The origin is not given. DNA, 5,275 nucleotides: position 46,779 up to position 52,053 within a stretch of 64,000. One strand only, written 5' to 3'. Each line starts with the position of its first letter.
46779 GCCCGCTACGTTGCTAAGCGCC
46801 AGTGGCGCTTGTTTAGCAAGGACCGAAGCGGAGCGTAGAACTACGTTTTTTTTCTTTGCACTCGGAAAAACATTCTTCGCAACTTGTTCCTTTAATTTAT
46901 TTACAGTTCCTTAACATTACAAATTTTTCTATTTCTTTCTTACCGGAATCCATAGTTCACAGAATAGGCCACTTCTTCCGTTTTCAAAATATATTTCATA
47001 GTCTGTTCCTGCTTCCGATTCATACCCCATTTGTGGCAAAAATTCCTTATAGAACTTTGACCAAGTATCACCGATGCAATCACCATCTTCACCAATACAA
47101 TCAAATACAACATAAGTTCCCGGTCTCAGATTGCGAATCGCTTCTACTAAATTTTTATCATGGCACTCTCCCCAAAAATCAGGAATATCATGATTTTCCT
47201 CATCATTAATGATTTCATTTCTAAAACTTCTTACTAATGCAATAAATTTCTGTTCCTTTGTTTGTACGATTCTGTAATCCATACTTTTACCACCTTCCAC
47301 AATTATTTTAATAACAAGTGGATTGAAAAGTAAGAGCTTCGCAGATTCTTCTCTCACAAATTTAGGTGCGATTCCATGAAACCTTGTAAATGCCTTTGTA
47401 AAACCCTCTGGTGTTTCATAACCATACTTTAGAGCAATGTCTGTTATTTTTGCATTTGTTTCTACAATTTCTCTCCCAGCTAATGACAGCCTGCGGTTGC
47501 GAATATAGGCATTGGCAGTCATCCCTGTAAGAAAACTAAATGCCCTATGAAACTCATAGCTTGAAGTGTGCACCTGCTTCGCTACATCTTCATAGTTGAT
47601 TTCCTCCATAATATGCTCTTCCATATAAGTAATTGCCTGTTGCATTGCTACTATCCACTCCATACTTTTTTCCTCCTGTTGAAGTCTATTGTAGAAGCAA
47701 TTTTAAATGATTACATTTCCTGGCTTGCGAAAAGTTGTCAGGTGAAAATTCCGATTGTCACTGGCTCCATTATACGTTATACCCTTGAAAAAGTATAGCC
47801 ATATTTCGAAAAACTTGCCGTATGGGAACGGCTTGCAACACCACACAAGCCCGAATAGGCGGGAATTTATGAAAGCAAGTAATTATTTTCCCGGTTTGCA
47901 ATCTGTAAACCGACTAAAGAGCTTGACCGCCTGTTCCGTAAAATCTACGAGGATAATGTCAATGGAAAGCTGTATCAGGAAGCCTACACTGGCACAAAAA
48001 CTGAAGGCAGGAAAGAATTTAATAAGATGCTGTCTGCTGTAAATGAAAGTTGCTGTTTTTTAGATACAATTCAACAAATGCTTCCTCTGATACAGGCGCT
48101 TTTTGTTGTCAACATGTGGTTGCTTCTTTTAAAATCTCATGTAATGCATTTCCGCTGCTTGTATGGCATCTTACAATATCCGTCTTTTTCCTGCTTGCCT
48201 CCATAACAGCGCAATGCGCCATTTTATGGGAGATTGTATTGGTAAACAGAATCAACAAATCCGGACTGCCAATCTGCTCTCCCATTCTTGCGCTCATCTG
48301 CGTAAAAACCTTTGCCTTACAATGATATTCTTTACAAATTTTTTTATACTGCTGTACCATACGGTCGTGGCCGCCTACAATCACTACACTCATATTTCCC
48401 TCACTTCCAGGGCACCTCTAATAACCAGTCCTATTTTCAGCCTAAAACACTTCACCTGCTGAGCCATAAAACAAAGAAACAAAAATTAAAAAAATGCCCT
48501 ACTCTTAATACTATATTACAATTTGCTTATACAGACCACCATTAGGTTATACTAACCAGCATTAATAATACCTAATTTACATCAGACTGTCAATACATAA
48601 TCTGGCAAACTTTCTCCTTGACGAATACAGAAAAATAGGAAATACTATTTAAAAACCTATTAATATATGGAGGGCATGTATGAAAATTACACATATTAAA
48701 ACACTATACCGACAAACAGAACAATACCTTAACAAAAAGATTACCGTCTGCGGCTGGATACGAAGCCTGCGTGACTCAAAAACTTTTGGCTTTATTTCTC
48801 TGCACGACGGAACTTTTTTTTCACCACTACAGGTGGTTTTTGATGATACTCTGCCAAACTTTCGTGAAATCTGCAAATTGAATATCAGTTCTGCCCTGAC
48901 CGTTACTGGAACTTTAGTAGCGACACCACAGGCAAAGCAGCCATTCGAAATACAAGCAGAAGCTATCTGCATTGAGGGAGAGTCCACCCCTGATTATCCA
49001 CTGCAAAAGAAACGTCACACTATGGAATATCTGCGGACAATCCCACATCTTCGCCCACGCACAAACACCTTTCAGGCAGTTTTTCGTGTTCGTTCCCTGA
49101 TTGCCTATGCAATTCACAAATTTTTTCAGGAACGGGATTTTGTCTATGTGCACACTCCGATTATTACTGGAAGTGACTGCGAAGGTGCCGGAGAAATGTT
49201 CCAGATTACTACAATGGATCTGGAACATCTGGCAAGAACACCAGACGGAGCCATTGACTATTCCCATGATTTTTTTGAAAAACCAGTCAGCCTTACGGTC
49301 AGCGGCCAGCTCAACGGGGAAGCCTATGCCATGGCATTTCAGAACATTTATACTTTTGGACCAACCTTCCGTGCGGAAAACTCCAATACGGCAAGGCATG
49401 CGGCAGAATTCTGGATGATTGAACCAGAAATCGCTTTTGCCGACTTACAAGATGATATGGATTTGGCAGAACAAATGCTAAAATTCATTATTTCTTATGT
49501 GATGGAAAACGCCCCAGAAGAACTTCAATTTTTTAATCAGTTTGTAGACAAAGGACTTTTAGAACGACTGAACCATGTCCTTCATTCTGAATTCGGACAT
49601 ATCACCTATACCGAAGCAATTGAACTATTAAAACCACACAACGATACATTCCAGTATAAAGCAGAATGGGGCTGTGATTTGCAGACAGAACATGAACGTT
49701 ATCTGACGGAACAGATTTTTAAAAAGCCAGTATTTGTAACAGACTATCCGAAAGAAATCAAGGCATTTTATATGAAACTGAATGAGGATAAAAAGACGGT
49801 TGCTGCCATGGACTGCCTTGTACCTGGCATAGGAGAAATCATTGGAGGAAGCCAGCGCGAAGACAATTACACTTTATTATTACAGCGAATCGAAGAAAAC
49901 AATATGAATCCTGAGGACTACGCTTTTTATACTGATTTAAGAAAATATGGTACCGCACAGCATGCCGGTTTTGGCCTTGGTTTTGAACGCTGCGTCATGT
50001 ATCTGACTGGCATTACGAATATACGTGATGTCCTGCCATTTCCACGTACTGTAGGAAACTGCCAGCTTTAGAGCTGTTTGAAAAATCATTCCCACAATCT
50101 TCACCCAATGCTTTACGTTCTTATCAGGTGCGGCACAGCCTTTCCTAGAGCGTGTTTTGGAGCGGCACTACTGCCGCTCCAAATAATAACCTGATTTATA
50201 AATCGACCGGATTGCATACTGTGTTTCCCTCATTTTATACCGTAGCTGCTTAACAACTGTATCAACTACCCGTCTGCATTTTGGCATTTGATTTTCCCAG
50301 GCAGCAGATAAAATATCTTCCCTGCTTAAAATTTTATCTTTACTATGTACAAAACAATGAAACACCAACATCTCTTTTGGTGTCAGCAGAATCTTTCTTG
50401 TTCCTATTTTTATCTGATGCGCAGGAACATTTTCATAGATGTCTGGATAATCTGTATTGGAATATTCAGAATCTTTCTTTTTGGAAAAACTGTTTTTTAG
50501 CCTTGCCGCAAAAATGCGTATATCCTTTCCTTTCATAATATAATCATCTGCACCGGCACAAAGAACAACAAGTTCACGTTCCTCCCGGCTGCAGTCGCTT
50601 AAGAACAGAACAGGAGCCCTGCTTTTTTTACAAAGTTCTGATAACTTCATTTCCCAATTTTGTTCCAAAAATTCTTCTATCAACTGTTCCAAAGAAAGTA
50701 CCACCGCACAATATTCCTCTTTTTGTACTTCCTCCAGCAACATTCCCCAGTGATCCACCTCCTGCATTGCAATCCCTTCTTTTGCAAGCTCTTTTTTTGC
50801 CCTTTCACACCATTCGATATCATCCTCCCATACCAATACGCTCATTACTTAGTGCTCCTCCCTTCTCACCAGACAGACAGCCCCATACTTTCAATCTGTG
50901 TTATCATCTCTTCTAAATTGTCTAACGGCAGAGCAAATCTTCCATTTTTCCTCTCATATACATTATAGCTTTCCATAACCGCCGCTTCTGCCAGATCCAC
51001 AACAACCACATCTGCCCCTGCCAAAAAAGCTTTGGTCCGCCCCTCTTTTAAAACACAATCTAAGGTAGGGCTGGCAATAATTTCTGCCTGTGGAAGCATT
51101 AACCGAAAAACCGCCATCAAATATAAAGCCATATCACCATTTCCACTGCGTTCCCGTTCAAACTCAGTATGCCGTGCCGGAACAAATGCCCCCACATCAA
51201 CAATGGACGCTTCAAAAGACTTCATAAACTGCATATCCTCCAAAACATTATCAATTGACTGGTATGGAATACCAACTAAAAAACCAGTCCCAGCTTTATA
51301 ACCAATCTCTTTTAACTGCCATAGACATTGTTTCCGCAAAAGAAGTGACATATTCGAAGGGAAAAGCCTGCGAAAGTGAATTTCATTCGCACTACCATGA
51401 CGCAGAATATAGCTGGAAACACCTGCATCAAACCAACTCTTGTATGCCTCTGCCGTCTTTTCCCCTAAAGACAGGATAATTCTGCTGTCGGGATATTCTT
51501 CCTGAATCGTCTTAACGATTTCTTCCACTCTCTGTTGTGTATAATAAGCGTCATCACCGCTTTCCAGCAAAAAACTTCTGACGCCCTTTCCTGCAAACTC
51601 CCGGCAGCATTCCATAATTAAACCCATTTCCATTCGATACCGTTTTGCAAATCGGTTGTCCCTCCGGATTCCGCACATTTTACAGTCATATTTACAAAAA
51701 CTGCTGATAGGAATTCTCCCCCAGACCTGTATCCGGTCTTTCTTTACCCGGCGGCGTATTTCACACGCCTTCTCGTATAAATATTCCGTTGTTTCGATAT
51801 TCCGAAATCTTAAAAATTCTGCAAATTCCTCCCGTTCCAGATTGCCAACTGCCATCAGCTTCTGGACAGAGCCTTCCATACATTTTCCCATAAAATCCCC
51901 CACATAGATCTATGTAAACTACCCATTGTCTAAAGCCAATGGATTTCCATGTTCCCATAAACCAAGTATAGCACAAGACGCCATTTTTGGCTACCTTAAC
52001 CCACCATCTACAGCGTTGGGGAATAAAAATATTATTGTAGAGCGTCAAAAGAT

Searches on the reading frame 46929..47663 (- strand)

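Call 60: search_protein_families(library=pfam, proteins=[window:46929-47663:-], max_evalue=0.00001)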
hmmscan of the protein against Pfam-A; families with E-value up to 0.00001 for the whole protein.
window:46929-47663:- (244 aa): 4 families
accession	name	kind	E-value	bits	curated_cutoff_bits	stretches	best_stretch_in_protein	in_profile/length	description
PF12833.13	HTH_18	-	3.7e-19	69.2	33.6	1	28-105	2-79/80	Helix-turn-helix domain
PF06445.20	GyrI-like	-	2.8e-13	50.9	26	1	181-242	91-155/155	GyrI-like small molecule binding domain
PF14526.11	Cass2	-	8.2e-13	49.2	27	1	182-241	91-150/150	Integron-associated effector binding protein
PF00165.29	HTH_AraC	-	2.2e-09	37.7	26.6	1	14-55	1-42/42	Bacterial regulatory helix-turn-helix proteins, AraC family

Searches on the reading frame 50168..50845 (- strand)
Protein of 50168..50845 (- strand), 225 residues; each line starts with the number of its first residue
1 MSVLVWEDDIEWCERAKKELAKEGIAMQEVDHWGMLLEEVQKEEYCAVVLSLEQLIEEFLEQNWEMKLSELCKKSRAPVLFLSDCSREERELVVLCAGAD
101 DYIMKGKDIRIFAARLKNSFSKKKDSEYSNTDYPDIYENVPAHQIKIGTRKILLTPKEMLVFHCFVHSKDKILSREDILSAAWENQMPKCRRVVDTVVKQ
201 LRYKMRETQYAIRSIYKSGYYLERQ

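Call 60: search_protein_families(library=pfam, proteins=[window:50168-50845:-], max_evalue=0.00001)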
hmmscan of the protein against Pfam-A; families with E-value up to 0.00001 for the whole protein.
window:50168-50845:- (225 aa): 1 family
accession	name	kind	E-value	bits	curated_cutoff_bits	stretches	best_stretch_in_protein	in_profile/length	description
PF00486.34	Trans_reg_C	-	1.6e-14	54.2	26.2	1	150-222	2-77/77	Transcriptional regulatory protein, C terminal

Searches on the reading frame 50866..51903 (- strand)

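Call 60: search_protein_families(library=pfam, proteins=[window:50866-51903:-], max_evalue=0.00001)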
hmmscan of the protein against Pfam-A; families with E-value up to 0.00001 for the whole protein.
window:50866-51903:- (345 aa): 1 family
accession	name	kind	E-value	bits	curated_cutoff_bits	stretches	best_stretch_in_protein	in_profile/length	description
PF04055.27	Radical_SAM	-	2.7e-08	34.6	29.5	1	64-226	1-165/166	Radical SAM superfamily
